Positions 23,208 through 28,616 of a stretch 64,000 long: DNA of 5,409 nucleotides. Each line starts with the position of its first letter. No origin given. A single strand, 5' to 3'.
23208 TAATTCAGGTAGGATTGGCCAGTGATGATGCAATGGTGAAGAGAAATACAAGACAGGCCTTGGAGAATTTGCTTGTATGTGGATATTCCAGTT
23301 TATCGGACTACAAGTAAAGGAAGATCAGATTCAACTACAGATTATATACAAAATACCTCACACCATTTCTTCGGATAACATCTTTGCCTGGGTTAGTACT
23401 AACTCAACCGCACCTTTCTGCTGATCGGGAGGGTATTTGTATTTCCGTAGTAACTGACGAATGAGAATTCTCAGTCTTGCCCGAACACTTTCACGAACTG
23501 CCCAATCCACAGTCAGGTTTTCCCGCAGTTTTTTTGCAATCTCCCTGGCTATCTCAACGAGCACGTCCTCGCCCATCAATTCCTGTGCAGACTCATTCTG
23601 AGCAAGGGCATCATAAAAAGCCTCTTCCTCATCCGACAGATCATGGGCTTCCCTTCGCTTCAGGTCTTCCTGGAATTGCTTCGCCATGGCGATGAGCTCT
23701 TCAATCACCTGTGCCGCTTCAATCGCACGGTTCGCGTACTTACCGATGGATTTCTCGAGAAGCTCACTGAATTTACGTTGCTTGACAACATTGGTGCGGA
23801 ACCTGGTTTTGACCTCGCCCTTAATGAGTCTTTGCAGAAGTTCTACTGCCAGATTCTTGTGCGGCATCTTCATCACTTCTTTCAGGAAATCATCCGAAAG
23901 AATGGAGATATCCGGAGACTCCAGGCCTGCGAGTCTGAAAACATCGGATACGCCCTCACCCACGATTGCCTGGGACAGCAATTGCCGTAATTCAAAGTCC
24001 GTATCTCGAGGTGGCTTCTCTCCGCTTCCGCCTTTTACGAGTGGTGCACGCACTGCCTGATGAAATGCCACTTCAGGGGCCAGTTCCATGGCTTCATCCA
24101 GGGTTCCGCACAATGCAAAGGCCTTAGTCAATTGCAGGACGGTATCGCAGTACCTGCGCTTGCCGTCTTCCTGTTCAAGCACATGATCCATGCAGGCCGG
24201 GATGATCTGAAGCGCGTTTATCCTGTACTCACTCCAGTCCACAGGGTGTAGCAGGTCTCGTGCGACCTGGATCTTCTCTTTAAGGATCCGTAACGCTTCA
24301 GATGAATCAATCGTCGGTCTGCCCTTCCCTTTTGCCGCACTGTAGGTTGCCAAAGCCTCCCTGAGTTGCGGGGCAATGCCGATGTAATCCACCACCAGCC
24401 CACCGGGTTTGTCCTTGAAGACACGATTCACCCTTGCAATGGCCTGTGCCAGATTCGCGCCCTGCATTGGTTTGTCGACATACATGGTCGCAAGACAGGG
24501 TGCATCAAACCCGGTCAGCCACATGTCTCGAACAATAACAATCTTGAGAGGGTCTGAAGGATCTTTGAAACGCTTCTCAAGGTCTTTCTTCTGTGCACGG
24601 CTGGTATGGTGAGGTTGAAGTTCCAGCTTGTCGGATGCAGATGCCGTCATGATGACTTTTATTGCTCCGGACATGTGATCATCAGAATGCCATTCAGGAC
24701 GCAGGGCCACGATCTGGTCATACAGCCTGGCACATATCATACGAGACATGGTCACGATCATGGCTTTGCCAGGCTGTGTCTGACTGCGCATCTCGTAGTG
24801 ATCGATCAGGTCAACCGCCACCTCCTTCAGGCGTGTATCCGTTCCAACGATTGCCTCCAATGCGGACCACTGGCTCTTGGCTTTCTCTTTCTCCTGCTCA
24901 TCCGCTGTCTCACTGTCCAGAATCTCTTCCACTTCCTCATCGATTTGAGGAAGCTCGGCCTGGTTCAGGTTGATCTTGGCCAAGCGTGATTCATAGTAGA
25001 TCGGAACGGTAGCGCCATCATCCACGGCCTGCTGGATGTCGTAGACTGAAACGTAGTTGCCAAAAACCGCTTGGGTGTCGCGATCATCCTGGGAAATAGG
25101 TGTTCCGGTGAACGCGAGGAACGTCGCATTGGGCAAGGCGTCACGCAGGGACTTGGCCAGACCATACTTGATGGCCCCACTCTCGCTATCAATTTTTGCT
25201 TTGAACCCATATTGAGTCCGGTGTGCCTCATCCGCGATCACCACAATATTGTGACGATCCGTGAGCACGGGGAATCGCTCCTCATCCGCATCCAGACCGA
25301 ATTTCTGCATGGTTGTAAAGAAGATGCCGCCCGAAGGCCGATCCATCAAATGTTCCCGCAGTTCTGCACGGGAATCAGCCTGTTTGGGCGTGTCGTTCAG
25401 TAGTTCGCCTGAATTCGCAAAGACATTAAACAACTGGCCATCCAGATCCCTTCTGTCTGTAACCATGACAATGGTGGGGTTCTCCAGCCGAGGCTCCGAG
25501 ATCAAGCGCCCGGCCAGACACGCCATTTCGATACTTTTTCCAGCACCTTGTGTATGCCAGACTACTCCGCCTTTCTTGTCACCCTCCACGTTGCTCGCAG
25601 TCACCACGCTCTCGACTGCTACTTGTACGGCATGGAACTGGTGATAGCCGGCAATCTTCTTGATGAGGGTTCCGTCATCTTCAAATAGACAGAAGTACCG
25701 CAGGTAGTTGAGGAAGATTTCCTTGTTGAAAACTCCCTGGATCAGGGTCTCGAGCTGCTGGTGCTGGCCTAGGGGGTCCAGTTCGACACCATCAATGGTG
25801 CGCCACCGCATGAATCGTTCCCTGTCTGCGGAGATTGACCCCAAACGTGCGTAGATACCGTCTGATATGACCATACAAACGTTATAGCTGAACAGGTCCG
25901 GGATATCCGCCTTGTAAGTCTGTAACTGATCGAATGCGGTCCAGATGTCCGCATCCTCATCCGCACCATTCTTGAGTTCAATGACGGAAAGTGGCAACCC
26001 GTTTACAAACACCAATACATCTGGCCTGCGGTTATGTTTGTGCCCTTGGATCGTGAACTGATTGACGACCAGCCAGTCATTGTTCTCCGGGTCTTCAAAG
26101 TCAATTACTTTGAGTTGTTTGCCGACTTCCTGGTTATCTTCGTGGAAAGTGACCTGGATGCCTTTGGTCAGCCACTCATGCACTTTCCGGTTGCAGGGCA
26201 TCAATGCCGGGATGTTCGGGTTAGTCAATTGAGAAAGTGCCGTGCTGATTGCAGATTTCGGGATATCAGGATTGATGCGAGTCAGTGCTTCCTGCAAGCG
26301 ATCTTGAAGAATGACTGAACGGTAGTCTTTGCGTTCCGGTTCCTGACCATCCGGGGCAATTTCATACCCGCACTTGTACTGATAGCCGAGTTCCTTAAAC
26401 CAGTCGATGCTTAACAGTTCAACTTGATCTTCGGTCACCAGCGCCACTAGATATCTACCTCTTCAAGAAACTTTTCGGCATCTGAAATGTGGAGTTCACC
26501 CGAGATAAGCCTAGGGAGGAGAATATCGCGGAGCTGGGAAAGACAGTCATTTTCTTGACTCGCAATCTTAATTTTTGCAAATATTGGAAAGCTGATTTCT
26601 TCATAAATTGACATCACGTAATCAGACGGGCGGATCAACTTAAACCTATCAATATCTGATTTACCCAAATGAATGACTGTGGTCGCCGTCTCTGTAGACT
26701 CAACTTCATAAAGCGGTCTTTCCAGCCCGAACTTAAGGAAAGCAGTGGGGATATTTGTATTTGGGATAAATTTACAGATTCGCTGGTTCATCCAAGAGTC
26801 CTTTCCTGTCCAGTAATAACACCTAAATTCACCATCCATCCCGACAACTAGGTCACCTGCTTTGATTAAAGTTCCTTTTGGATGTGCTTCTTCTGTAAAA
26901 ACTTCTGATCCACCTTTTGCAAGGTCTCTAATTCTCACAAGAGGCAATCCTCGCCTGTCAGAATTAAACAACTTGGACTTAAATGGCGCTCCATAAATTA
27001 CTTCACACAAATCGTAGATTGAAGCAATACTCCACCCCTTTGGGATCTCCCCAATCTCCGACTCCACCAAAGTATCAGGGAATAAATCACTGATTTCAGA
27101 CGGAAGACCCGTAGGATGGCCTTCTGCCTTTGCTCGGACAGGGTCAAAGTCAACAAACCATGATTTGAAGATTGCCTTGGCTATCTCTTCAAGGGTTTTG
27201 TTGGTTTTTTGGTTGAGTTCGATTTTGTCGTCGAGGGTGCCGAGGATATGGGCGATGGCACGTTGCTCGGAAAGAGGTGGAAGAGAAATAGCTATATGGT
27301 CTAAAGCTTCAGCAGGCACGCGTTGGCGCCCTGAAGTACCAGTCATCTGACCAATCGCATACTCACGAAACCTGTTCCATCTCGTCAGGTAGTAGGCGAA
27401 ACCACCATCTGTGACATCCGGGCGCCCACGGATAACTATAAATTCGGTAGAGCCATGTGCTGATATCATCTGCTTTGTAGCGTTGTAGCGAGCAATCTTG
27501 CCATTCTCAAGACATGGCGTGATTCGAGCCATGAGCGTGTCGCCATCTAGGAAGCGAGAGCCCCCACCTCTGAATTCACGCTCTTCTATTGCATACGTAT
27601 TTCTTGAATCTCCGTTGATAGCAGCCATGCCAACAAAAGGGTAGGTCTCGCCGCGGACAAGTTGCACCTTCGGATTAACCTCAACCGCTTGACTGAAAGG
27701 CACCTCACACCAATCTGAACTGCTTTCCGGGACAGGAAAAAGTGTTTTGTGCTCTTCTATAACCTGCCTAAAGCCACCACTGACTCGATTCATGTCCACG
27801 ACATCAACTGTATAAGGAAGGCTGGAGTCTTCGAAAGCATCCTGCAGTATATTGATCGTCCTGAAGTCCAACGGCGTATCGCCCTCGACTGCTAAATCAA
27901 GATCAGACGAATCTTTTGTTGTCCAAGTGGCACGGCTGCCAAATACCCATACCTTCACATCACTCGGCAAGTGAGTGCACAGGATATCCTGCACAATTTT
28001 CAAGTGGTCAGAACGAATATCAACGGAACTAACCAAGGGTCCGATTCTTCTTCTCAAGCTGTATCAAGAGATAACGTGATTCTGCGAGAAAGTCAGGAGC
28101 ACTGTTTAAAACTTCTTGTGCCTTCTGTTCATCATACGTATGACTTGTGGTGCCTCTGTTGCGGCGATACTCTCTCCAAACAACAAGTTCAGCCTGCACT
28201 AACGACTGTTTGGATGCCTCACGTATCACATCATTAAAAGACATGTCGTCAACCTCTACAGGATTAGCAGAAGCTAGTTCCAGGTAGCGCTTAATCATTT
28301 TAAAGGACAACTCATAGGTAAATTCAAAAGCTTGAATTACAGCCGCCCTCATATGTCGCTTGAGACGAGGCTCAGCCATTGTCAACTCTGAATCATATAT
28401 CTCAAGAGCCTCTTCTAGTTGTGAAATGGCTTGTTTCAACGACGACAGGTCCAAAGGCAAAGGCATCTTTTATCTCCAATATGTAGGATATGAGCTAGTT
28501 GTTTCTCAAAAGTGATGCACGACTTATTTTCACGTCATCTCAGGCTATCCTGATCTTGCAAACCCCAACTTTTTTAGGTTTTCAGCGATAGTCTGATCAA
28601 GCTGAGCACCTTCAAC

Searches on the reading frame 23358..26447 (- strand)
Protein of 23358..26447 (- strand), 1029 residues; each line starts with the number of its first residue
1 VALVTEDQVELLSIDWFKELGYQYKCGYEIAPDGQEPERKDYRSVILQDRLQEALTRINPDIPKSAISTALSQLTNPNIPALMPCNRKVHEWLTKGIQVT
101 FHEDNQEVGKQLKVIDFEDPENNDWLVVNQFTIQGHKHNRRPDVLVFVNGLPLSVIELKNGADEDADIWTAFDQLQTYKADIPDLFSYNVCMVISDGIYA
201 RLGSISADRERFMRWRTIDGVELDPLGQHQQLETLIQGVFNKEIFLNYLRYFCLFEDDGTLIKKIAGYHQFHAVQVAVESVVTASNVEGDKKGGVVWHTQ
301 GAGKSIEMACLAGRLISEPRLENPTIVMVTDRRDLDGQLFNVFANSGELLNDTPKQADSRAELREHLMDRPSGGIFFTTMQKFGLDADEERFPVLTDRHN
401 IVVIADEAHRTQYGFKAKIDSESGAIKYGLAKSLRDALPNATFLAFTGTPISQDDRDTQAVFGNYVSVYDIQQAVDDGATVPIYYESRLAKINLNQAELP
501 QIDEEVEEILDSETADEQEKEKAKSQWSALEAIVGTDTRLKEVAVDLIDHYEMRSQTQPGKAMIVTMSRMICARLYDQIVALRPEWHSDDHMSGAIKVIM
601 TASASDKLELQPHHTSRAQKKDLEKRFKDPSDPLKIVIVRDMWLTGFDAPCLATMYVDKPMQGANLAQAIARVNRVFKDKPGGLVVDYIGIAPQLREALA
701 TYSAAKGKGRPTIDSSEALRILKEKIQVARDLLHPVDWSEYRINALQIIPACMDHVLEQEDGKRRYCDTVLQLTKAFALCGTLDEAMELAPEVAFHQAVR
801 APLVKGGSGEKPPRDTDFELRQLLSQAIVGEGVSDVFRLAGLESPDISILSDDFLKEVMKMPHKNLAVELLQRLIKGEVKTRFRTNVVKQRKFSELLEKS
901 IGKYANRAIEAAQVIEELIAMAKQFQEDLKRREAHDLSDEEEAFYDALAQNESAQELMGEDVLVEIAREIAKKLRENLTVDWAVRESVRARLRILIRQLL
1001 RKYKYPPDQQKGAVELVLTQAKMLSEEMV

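Call 5: search_protein_families(library=pfam, proteins=[window:23358-26447:-], max_evalue=0.01)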
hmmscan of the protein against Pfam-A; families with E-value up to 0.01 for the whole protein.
window:23358-26447:- (1029 aa): 5 families
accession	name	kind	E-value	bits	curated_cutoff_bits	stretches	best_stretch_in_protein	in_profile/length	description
PF11867.13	T1RH-like_C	-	1.2e-119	400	26.8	1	706-1026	2-328/329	Type I restriction enzyme HindI endonuclease subunit-like, C-terminal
PF18766.7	SWI2_SNF2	-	5e-77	258.9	26.7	1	269-518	1-220/221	SWI2/SNF2 ATPase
PF04313.20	HSDR_N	-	5.1e-52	177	25.1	1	5-210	3-197/198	Type I restriction enzyme R protein N terminus (HSDR_N)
PF22679.2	T1R_D3-like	-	5.3e-22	79.4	27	1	616-688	82-156/158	Type I restriction enzyme subunit R domain 3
PF04851.21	ResIII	-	2.6e-15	57.2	22.5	1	277-451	15-163/164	Type III restriction enzyme, res subunit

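Call 6: search_protein_families(library=padloc, proteins=[window:23358-26447:-], max_evalue=0.01)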
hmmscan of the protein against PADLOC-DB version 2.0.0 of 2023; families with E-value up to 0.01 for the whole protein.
window:23358-26447:- (1029 aa): 10 families
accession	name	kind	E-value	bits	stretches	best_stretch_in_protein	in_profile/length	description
PDLC03040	REase_I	-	0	1161.4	1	4-1027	5-1024/1029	Type I restriction enzyme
PDLC03041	REase_I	-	1.3e-70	236.6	2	231-711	279-753/1099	Type I restriction enzyme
PDLC03044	REase_I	-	1.4e-65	219.9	2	74-577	69-550/1034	Type I restriction enzyme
PDLC03048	REase_I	-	1.4e-56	190.2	2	4-483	4-447/976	Type I restriction enzyme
PDLC03046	REase_I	-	1.8e-25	87.1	2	623-688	663-728/1025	Type I restriction enzyme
PDLC03045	REase_I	-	2.5e-20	70.1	2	290-482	283-465/995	Type I restriction enzyme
PDLC04934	PDC-S15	-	1.7e-10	38.5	1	905-1023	293-410/416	-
PDLC03043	REase_I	-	4.1e-09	34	1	113-263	123-272/313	Type I restriction enzyme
PDLC02704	PbeA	-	7.8e-06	22.6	1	398-535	382-503/682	PbeA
PDLC04927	PDC-S15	-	0.00011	19.2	1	924-1020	318-408/422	-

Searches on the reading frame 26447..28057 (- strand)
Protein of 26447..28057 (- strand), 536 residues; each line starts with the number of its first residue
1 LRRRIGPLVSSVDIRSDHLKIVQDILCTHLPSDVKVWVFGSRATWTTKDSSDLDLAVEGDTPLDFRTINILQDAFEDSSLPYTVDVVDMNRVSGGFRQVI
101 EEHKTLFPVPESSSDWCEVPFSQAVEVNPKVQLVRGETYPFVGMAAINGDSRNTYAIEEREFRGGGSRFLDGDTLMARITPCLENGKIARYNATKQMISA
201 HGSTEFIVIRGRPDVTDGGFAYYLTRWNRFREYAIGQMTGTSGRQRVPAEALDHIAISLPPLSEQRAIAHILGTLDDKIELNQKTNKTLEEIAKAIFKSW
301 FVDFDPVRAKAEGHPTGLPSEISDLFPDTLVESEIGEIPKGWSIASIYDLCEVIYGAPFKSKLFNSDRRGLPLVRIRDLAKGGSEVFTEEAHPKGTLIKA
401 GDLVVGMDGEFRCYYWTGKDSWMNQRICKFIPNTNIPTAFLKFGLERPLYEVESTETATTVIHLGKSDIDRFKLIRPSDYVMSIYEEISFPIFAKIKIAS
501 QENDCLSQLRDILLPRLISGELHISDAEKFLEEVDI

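Call 5: search_protein_families(library=pfam, proteins=[window:26447-28057:-], max_evalue=0.01)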
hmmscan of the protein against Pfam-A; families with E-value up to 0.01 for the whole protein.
window:26447-28057:- (536 aa): 4 families
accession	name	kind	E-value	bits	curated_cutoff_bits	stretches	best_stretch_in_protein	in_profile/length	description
PF01420.25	Methylase_S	-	7e-20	72.3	22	2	186-291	68-168/168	Type I restriction modification DNA specificity domain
PF18765.7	Polbeta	-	2.9e-11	43.8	26.9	1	35-106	15-87/93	Polymerase beta, Nucleotidyltransferase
PF01909.29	NTP_transf_2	-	9.4e-08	32.8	21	1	20-104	2-90/93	Nucleotidyltransferase domain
PF22600.2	MTPAP-like_central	-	0.0048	17.4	27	0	15-61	22-67/139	Poly(A) RNA polymerase, mitochondrial-like, central palm domain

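Call 6: search_protein_families(library=padloc, proteins=[window:26447-28057:-], max_evalue=0.01)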
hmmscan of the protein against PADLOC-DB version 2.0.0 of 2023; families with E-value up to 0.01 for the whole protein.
window:26447-28057:- (536 aa): 115 families (the best 25 are shown)
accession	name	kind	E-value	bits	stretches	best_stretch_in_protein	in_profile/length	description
PDLC03089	Specificity_I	-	3.3e-89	298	2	245-534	138-445/446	Type I specificity subunit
PDLC03066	Specificity_I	-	7.8e-85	283.3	1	196-528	106-438/441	Type I specificity subunit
PDLC03086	Specificity_I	-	1.3e-70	236.7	1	186-534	86-456/458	Type I specificity subunit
PDLC03068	Specificity_I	-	7e-66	221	1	132-527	26-400/403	Type I specificity subunit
PDLC03168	Specificity_I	-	1.2e-64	217.5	2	317-533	230-455/459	Type I specificity subunit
PDLC03099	Specificity_I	-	1.6e-61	206.7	1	202-532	75-400/405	Type I specificity subunit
PDLC03164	Specificity_I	-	1.1e-60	204.1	1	165-526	57-398/409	Type I specificity subunit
PDLC03092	Specificity_I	-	4.2e-49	165.9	1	129-523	22-396/397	Type I specificity subunit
PDLC03063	Specificity_I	-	1.9e-46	156.9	3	365-534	194-368/369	Type I specificity subunit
PDLC03186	Specificity_I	-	4e-46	155.9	1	111-294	211-395/419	Type I specificity subunit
PDLC03138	Specificity_I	-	1e-40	138.2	2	251-522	223-483/485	Type I specificity subunit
PDLC03135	Specificity_I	-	8e-40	135.1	1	220-529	97-399/595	Type I specificity subunit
PDLC03154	Specificity_I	-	1.7e-39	134.5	2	172-303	68-191/406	Type I specificity subunit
PDLC03082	Specificity_I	-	1.1e-37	128.3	2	214-313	33-132/368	Type I specificity subunit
PDLC03173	Specificity_I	-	1.4e-37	127.9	2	332-523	263-456/463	Type I specificity subunit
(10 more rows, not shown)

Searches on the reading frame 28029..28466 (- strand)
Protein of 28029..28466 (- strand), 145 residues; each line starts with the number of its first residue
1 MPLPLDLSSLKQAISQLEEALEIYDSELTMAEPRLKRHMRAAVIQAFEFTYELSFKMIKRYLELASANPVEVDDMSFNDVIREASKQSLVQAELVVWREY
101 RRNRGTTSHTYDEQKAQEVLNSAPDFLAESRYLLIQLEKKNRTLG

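Call 5: search_protein_families(library=pfam, proteins=[window:28029-28466:-], max_evalue=0.01)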
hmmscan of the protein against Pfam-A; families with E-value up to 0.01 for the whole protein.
window:28029-28466:- (145 aa): 1 family
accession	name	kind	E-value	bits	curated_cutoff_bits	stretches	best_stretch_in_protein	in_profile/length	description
PF08780.16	NTase_sub_bind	-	3.3e-31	108.4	31.8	1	6-138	2-125/126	Nucleotidyltransferase substrate binding protein like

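Call 6: search_protein_families(library=padloc, proteins=[window:28029-28466:-], max_evalue=0.01)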
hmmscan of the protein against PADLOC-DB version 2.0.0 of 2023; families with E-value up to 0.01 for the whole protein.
window:28029-28466:- (145 aa): 0 families
